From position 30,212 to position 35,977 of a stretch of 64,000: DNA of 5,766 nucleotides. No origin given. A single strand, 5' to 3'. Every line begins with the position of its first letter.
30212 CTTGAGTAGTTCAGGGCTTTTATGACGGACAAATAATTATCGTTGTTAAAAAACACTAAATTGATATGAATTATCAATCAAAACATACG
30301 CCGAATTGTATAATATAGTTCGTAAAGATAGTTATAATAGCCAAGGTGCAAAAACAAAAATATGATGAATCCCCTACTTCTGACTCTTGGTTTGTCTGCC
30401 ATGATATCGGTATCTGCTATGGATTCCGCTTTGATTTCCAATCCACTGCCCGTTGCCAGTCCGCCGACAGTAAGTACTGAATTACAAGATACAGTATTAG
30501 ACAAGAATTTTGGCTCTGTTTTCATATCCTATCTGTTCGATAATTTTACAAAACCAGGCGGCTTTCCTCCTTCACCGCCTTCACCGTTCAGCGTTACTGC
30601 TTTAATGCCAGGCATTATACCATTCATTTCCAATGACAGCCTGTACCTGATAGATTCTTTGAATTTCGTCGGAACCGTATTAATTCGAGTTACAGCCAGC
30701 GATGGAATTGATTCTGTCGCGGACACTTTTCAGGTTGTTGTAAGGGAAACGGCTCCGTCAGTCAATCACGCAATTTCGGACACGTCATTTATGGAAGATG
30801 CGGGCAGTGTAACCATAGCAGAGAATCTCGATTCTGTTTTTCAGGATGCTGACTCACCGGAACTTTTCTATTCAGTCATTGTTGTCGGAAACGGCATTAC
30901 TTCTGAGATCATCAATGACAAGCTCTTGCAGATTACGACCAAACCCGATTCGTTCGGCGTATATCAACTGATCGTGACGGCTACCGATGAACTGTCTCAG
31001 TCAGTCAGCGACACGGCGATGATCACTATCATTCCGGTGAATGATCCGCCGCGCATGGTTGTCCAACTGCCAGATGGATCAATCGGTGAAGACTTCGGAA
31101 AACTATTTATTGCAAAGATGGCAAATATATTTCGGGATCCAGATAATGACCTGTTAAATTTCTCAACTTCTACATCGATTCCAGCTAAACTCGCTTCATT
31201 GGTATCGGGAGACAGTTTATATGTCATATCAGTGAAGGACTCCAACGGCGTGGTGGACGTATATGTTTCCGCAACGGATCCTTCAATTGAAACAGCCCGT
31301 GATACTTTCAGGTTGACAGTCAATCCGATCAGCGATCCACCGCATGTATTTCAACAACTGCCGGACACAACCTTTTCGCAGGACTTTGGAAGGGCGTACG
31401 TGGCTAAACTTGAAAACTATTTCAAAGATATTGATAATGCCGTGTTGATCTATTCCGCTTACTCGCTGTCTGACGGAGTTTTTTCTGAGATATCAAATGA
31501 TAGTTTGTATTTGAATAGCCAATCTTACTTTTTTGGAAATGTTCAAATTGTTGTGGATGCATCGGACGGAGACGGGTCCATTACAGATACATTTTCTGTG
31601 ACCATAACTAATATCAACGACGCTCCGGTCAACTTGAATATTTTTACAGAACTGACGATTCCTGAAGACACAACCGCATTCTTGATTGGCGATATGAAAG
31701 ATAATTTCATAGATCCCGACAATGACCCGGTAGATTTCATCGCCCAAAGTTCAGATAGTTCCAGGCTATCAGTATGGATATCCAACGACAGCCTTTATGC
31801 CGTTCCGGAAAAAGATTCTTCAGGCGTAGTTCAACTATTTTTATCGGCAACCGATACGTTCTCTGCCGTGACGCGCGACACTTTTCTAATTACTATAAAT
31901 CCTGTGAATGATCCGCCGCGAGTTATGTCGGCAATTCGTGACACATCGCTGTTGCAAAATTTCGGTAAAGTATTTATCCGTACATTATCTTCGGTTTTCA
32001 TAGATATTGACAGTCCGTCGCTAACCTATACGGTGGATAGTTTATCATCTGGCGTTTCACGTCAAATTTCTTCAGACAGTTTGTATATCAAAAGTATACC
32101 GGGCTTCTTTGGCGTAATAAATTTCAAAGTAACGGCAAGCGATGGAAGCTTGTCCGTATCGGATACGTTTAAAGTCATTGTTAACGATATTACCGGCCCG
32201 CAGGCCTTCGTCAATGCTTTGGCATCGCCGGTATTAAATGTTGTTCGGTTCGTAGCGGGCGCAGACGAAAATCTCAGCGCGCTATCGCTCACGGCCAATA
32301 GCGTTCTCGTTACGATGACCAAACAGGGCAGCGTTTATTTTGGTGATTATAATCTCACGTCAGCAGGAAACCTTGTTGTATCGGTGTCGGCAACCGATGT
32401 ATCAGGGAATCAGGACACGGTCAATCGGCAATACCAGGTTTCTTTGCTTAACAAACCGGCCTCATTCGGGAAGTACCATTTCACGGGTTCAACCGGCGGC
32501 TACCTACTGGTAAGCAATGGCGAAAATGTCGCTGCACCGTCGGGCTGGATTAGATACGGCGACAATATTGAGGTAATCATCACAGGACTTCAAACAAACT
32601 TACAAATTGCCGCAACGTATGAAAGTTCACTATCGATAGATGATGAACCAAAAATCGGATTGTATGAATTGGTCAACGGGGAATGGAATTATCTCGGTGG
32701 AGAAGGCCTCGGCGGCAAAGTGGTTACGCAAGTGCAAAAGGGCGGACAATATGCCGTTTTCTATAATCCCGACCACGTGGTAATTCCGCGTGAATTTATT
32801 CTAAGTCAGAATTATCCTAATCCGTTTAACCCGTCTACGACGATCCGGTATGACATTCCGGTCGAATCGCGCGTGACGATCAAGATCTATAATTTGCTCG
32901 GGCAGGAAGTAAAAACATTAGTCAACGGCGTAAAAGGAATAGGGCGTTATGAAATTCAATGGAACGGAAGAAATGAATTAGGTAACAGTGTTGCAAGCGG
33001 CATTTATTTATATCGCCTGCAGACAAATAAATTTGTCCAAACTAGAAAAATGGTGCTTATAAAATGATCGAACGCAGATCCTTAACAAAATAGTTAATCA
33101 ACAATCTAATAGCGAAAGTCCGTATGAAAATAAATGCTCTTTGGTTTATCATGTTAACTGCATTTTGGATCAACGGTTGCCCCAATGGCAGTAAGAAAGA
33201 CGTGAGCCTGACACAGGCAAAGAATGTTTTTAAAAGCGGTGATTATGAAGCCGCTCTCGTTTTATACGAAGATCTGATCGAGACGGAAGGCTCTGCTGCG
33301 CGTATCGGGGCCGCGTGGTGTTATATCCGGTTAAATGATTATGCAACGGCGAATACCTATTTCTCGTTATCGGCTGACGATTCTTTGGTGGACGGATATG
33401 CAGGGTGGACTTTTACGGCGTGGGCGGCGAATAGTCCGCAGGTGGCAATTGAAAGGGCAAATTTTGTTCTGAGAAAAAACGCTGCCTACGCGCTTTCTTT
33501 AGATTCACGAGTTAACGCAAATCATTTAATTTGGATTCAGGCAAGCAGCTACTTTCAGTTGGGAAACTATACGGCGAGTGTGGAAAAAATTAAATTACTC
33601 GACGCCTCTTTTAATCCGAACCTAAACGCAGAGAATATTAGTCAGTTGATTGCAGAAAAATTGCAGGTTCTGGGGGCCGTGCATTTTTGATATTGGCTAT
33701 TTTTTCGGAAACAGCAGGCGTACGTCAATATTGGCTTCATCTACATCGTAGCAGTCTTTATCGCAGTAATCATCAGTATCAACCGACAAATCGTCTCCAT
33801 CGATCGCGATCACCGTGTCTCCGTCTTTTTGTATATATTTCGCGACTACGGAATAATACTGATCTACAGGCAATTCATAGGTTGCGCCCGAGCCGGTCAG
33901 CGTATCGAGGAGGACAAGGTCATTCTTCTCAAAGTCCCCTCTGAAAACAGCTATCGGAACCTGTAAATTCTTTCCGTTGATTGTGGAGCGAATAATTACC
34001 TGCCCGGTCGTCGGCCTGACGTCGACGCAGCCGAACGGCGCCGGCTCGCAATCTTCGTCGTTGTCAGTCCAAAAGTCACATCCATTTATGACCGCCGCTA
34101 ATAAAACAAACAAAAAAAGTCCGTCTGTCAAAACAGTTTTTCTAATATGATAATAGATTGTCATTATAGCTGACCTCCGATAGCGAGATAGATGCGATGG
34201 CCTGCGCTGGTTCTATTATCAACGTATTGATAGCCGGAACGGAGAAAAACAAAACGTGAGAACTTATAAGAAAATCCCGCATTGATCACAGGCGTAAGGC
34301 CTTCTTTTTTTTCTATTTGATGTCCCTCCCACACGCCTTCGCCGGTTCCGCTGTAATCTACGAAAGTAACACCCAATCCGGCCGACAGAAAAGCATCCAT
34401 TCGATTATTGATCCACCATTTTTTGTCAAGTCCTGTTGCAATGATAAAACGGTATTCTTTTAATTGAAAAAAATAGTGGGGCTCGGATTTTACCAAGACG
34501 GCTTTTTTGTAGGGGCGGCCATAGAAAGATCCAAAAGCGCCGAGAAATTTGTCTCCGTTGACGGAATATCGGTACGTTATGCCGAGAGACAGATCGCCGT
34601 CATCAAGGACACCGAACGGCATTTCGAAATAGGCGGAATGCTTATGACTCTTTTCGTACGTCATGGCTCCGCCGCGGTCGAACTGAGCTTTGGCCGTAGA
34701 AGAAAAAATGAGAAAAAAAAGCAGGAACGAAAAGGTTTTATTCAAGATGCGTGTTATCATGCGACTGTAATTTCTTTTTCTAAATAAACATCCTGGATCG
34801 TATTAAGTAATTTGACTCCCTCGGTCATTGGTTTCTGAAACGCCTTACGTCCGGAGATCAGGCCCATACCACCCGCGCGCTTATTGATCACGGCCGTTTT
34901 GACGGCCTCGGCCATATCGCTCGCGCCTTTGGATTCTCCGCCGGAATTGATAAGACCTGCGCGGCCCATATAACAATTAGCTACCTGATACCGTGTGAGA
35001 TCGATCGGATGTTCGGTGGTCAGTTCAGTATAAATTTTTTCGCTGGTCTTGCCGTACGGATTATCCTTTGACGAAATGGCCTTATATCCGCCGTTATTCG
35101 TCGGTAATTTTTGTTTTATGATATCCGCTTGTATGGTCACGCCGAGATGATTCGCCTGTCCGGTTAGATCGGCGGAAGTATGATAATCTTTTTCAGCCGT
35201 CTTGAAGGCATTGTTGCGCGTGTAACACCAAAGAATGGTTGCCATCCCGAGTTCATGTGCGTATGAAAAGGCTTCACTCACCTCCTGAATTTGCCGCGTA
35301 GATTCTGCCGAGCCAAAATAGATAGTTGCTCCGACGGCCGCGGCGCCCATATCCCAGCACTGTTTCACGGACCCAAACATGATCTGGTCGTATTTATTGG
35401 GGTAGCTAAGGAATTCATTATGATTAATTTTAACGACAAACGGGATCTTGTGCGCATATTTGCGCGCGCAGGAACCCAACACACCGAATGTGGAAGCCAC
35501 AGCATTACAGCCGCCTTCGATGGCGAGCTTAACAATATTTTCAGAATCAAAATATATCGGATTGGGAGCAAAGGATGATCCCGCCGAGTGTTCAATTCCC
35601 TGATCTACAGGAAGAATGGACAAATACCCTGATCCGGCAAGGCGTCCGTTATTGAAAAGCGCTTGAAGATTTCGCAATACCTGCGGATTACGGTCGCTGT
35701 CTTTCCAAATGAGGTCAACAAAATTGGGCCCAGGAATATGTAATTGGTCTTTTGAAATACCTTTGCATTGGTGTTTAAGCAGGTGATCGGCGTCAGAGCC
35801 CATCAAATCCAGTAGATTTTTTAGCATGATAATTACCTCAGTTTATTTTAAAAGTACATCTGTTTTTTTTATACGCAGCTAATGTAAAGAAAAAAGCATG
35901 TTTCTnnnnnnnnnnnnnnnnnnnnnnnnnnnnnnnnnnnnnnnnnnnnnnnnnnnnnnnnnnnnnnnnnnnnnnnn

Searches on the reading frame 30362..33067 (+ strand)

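Call 64: search_protein_families(library=pfam, proteins=[window:30362-33067:+], max_evalue=0.00001)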
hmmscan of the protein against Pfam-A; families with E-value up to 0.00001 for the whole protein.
window:30362-33067:+ (901 aa): 4 families
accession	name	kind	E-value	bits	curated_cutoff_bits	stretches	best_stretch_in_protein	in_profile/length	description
PF17963.7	Big_9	-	1.1e-10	42.6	23.6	0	419-510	1-88/89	Bacterial Ig domain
PF17803.7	Cadherin_4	-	1.2e-09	39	25.1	0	410-466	2-56/71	Bacterial cadherin-like domain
PF13860.13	FlgD_ig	-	1.7e-09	38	27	1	836-888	23-75/79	FlgD Ig-like domain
PF18962.6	Por_Secre_tail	-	8.3e-06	26.4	27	1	818-898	2-74/75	Secretion system C-terminal sorting domain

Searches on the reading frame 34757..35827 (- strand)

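Call 64: search_protein_families(library=pfam, proteins=[window:34757-35827:-], max_evalue=0.00001)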
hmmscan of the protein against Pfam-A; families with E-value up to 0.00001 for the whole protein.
window:34757-35827:- (356 aa): 1 family
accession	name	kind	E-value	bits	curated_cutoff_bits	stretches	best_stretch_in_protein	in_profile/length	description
PF01791.15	DeoC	-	2.5e-61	207.6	23.8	1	70-332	2-229/229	DeoC/LacD family aldolase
